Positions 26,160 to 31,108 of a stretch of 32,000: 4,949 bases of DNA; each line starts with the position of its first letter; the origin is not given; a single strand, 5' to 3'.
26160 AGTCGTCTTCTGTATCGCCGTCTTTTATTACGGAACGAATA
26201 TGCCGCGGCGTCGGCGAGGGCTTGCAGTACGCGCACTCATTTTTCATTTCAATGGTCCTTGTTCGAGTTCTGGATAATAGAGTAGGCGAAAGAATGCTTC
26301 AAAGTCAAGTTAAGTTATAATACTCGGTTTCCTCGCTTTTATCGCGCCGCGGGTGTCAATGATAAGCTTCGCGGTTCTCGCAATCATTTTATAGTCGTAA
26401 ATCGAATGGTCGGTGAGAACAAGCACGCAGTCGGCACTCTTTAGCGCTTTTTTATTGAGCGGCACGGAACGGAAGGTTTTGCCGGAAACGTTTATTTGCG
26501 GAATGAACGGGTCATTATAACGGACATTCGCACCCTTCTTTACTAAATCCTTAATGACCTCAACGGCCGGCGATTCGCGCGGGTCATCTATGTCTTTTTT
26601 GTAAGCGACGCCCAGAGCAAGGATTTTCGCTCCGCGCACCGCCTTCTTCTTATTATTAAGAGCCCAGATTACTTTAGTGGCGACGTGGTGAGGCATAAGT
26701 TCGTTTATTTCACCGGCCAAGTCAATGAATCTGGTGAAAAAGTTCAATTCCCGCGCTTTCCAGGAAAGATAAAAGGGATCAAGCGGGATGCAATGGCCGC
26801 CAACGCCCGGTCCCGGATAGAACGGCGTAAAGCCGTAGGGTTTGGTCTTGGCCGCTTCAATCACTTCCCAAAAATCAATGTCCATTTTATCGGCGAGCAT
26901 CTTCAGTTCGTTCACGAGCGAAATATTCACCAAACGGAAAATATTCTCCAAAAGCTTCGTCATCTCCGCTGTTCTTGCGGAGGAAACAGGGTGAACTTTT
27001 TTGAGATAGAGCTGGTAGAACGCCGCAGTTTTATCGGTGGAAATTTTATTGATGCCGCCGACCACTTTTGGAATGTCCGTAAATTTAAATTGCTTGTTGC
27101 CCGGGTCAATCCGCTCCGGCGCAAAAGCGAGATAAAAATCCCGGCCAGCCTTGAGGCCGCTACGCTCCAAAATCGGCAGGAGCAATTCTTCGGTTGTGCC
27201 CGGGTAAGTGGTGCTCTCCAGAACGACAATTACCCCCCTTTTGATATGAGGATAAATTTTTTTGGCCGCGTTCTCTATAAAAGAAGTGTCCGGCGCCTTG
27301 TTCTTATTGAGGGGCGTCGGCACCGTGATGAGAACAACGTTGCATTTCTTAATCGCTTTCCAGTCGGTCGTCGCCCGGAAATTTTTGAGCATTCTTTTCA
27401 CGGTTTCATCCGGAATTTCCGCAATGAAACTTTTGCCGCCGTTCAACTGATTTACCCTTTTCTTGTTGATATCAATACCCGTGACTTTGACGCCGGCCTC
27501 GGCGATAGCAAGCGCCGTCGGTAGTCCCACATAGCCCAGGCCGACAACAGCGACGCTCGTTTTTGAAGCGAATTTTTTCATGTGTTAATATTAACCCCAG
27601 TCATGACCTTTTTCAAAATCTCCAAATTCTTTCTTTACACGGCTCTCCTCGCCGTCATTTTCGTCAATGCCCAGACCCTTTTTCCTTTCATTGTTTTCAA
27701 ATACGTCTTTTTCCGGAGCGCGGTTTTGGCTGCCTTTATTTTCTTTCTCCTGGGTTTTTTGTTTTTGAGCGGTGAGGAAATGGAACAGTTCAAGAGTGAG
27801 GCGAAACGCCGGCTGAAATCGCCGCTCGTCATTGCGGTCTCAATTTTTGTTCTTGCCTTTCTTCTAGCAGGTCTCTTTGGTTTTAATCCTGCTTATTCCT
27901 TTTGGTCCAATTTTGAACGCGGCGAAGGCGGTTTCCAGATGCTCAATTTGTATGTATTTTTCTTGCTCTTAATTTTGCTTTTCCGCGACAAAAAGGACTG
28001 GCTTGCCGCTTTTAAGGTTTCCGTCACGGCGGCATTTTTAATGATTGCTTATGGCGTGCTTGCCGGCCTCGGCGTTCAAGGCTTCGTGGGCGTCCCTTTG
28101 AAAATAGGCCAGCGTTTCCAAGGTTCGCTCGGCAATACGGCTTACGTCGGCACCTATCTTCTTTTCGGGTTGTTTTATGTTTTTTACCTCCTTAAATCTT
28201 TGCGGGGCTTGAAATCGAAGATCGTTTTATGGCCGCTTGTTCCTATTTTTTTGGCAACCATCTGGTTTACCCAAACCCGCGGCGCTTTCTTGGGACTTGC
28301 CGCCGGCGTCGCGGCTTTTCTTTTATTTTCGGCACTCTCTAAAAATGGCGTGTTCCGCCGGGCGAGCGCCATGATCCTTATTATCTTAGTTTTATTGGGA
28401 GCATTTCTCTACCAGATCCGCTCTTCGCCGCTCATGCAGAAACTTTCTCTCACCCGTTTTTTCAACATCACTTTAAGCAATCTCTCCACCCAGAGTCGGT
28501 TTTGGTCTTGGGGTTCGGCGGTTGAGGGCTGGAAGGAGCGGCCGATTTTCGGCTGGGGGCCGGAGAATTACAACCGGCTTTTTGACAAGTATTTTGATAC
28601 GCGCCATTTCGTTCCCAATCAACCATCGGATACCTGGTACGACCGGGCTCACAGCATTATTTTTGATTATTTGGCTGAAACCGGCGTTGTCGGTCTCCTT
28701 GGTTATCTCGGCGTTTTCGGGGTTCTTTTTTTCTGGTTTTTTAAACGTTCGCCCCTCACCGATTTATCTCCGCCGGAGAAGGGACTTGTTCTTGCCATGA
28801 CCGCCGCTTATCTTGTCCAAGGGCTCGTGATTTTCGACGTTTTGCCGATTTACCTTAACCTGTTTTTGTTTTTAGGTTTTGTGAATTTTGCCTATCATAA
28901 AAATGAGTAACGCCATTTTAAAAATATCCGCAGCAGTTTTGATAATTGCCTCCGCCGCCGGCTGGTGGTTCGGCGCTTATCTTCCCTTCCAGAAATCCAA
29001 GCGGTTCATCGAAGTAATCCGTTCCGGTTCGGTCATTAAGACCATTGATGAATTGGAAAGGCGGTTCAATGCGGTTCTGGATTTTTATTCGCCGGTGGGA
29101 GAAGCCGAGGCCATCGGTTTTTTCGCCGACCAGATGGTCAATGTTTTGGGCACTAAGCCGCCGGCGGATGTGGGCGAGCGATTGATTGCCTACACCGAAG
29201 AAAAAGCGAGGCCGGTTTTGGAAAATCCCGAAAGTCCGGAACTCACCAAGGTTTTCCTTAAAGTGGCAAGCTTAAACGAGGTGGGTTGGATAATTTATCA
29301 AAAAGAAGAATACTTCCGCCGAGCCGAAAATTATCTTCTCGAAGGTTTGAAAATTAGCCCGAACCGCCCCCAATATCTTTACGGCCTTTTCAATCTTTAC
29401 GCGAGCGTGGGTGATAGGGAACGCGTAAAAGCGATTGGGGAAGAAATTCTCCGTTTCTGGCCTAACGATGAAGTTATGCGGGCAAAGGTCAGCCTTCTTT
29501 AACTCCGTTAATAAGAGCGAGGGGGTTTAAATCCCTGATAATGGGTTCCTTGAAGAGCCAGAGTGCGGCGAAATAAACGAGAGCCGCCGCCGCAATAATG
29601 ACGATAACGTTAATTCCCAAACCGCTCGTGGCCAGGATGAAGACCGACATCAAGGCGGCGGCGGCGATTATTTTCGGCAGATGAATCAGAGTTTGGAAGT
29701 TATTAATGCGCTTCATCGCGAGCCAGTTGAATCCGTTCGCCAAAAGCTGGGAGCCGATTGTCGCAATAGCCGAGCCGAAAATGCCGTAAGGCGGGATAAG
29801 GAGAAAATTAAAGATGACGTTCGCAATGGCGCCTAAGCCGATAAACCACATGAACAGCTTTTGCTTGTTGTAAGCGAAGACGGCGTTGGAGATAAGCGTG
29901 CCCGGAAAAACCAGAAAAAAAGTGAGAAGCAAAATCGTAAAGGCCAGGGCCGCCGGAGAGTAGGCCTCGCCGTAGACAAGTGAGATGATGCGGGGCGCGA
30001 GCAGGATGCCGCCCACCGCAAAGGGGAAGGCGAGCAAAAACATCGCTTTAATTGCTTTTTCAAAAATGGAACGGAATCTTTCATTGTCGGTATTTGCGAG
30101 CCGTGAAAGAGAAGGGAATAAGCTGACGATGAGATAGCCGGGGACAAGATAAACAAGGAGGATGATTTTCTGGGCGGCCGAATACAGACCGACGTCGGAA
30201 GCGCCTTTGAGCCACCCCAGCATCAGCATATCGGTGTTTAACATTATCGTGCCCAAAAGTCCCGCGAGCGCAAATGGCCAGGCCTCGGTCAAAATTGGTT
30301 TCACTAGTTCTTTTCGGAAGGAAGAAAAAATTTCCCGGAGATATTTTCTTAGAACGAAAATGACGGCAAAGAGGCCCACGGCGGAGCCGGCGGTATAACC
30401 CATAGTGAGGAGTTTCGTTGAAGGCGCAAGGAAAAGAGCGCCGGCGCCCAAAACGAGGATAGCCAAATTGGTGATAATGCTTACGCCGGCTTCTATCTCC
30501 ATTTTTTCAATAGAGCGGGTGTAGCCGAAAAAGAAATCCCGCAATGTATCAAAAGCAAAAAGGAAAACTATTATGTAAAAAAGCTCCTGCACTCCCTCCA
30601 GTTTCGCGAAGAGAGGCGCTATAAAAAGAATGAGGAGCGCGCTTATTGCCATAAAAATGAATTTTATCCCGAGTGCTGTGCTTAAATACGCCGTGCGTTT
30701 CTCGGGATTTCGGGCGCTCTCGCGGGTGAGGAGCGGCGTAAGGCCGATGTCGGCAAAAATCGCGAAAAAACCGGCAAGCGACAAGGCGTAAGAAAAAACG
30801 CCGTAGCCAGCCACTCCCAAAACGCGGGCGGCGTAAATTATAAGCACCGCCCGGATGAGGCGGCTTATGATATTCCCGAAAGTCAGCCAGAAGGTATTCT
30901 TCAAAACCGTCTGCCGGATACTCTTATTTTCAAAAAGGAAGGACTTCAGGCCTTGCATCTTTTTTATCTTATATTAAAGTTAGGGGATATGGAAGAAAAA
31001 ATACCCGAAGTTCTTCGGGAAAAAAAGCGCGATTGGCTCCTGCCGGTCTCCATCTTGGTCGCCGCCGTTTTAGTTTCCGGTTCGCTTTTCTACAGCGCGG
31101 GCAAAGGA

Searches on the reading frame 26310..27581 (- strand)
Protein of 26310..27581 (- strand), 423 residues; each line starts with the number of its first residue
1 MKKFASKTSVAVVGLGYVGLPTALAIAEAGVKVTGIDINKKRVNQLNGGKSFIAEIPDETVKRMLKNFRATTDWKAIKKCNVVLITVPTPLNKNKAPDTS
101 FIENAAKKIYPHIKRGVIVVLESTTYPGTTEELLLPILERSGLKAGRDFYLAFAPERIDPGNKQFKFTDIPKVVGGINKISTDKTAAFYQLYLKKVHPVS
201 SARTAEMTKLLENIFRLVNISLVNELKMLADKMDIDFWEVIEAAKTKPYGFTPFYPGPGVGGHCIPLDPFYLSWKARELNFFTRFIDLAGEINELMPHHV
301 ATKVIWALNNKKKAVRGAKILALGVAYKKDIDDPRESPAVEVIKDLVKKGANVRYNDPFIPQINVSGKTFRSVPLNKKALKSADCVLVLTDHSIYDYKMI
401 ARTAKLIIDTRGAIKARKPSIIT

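Call 64: search_protein_families(library=pfam, proteins=[window:26310-27581:-])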
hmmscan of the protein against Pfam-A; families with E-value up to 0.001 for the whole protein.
window:26310-27581:- (423 aa): 9 families
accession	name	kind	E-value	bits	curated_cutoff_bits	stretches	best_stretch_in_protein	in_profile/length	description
PF03721.20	UDPG_MGDP_dh_N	-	5.5e-49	166.7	27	1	9-183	2-181/187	UDP-glucose/GDP-mannose dehydrogenase family, NAD binding domain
PF00984.24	UDPG_MGDP_dh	-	1.2e-31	109.1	25.4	1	203-294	1-93/94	UDP-glucose/GDP-mannose dehydrogenase family, central domain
PF03720.21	UDPG_MGDP_dh_C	-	1.2e-22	80.7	30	1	322-415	2-102/103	UDP-glucose/GDP-mannose dehydrogenase family, UDP binding domain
PF03446.21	NAD_binding_2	-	6.1e-08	33.3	21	1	10-133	2-103/161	NAD binding domain of 6-phosphogluconate dehydrogenase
PF02737.24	3HCDH_N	-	9.2e-06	26.1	22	1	9-87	1-86/180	3-hydroxyacyl-CoA dehydrogenase, NAD binding domain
PF01210.29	NAD_Gly3P_dh_N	-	4e-05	24.1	23.1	1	10-92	2-82/158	NAD-dependent glycerol-3-phosphate dehydrogenase N-terminus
PF02558.23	ApbA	-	0.00013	22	22.2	1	10-92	1-79/150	Ketopantoate reductase PanE/ApbA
PF02254.24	TrkA_N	-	0.00052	20.8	23.8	0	10-48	1-39/116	TrkA-N domain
PF01262.27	AlaDh_PNT_C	-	0.00072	19.5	23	0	7-90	28-103/214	Alanine dehydrogenase/PNT, C-terminal domain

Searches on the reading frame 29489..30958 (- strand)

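Call 64: search_protein_families(library=pfam, proteins=[window:29489-30958:-])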
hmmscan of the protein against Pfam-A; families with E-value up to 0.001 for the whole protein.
window:29489-30958:- (489 aa): 4 families
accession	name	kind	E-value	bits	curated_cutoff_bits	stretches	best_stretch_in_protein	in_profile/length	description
PF01943.22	Polysacc_synt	-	6.4e-40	137.7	28.2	1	18-287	1-273/274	Polysaccharide biosynthesis protein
PF13440.11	Polysacc_synt_3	-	2.7e-21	76.5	23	1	44-336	3-291/293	Polysaccharide biosynthesis protein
PF03023.19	MurJ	-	4.2e-12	45.9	27.4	1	55-447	14-435/451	Lipid II flippase MurJ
PF01554.23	MatE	-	1.4e-09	38.3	24.9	1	228-386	1-161/161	MatE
